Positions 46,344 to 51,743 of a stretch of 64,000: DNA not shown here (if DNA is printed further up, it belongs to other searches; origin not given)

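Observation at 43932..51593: One polypeptide carrying sialidase, beta-galactosidase and beta-N-acetylhexosaminidase catalytic domains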

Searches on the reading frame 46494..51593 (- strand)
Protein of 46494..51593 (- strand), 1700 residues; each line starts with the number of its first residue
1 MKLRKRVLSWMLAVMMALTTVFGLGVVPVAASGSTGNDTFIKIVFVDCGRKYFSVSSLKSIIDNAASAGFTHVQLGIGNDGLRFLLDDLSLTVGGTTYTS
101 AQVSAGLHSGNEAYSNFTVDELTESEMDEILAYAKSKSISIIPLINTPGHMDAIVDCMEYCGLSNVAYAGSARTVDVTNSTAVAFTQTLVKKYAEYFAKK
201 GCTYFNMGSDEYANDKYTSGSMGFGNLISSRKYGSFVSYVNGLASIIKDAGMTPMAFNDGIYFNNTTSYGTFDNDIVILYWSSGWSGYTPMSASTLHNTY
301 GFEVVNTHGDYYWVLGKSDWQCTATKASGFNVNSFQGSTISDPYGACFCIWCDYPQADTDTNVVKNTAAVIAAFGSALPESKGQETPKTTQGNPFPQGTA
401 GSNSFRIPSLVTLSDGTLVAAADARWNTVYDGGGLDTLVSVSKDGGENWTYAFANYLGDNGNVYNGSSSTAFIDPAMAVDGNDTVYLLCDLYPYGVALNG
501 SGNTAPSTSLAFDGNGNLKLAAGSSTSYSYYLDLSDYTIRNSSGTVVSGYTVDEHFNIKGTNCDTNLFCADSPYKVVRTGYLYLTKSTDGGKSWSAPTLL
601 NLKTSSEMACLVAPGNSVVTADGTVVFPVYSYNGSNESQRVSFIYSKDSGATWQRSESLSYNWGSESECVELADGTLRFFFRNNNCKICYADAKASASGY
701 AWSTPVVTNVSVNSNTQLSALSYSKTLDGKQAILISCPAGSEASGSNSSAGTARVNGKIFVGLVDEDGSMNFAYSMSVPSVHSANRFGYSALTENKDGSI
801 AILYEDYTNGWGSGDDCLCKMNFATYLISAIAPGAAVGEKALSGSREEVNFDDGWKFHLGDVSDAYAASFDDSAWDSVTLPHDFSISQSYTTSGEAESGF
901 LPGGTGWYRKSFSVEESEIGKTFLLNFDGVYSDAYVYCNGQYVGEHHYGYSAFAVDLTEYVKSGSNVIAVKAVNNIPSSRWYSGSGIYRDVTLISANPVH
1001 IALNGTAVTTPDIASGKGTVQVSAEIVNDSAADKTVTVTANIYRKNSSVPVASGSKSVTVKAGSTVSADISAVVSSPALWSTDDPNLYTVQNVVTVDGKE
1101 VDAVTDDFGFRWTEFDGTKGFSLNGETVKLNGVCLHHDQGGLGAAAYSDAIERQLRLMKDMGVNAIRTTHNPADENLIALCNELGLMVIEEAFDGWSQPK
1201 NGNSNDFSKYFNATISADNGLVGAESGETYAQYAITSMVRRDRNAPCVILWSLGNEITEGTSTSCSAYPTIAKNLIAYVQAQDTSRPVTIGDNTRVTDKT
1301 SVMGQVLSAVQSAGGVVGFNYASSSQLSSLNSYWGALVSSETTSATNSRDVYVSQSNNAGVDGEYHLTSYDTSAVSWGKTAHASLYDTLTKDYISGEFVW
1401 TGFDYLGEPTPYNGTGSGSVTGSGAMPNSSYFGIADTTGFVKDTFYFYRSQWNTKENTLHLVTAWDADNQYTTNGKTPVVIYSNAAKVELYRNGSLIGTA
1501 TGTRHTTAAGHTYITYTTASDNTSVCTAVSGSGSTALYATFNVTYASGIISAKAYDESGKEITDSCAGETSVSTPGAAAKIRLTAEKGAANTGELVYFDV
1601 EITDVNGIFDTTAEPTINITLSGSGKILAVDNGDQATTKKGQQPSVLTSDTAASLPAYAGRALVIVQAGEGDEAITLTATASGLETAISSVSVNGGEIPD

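Call 38: find_related_loci(query=A1, collection=genome_contigs, flank=3000)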
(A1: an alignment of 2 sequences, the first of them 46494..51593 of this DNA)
Query A1 (1700 aa) in genome_contigs; peptide patterns used: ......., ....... (x = any residue, [..] = any of these).
599 stretches matched a pattern (row limit reached: there are more); 505 encode a relative of the query (tblastn E <= 1e-3); the best 80 are kept; 79 distinct loci.
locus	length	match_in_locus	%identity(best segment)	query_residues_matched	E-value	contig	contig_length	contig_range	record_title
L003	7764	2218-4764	62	847-1694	0e+0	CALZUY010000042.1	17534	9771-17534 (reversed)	MAG: uncultured Clostridia bacterium isolate SRR5976186_bin.50_metaWRAP_v1.3_MAG genome assembly, contig: ERZ8810629.115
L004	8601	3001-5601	60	828-1684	0e+0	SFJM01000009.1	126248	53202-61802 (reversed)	MAG: Clostridiales bacterium isolate W1P33.008 Contig72, whole genome shotgun sequence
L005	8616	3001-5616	60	833-1697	0e+0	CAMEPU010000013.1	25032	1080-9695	MAG: uncultured Clostridia bacterium isolate SRR11489781_bin.2_metaWRAP_v1.3_MAG genome assembly, contig: ERZ11466806.18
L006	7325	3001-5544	60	847-1698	0e+0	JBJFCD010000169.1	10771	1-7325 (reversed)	MAG: Lachnospiraceae bacterium isolate PUUB24_bin.042 NODE_4251_length_10771_cov_17.917693, whole genome shotgun sequenc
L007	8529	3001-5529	61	847-1684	0e+0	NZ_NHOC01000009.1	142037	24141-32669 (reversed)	Butyricicoccus porcorum strain BB10 BB10_c9, whole genome shotgun sequence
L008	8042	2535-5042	62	850-1684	0e+0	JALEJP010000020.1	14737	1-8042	MAG: Lachnospiraceae bacterium isolate SUG64 k141_74767, whole genome shotgun sequence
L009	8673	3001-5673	56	817-1698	0e+0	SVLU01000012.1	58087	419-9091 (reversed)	MAG: Oscillospiraceae bacterium isolate SIG495 NODE_12712_length_58087_cov_2.487836, whole genome shotgun sequence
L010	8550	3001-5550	58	847-1696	0e+0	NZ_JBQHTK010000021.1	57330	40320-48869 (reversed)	Bariatricus sp. HCP28S3_D3 contig00021, whole genome shotgun sequence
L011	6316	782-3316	59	844-1684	0e+0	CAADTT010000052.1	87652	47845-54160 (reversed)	MAG TPA_asm: Lachnospiraceae bacterium, isolate HGM12126, WGS project CAADTT010000000 data, contig: ERS235548_25_k99_516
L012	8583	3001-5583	53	842-1694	0e+0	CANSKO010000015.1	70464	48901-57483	MAG TPA_asm: uncultured Roseburia sp. isolate SRR15510218_bin.34_metawrap_v1.3_MAG genome assembly, contig: NODE.441_len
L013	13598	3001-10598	56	839-1700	0e+0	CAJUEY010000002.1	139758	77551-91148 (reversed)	MAG TPA_asm: uncultured Lachnospiraceae bacterium isolate MGBC128780 genome assembly, contig: MGBC128780.2, whole genome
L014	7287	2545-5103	53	844-1684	0e+0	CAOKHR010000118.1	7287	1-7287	MAG TPA_asm: uncultured Lachnospiraceae bacterium isolate SRR17684636_bin.24_metawrap_v1.3_MAG genome assembly, contig:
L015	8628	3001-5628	50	844-1700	0e+0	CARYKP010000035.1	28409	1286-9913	MAG TPA_asm: uncultured Lachnospiraceae bacterium isolate MGBC140045 genome assembly, contig: MGBC140045.35, whole genom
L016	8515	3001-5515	62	847-1684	0e+0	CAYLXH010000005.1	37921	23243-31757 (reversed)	MAG TPA_asm: uncultured Butyricicoccus sp. isolate SRP222994_co1_32 genome assembly, contig: NODE_1900_length_37921_cov_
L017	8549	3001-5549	55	844-1696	0e+0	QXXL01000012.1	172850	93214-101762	Lachnospiraceae bacterium strain MGB1 Scaffold3_2, whole genome shotgun sequence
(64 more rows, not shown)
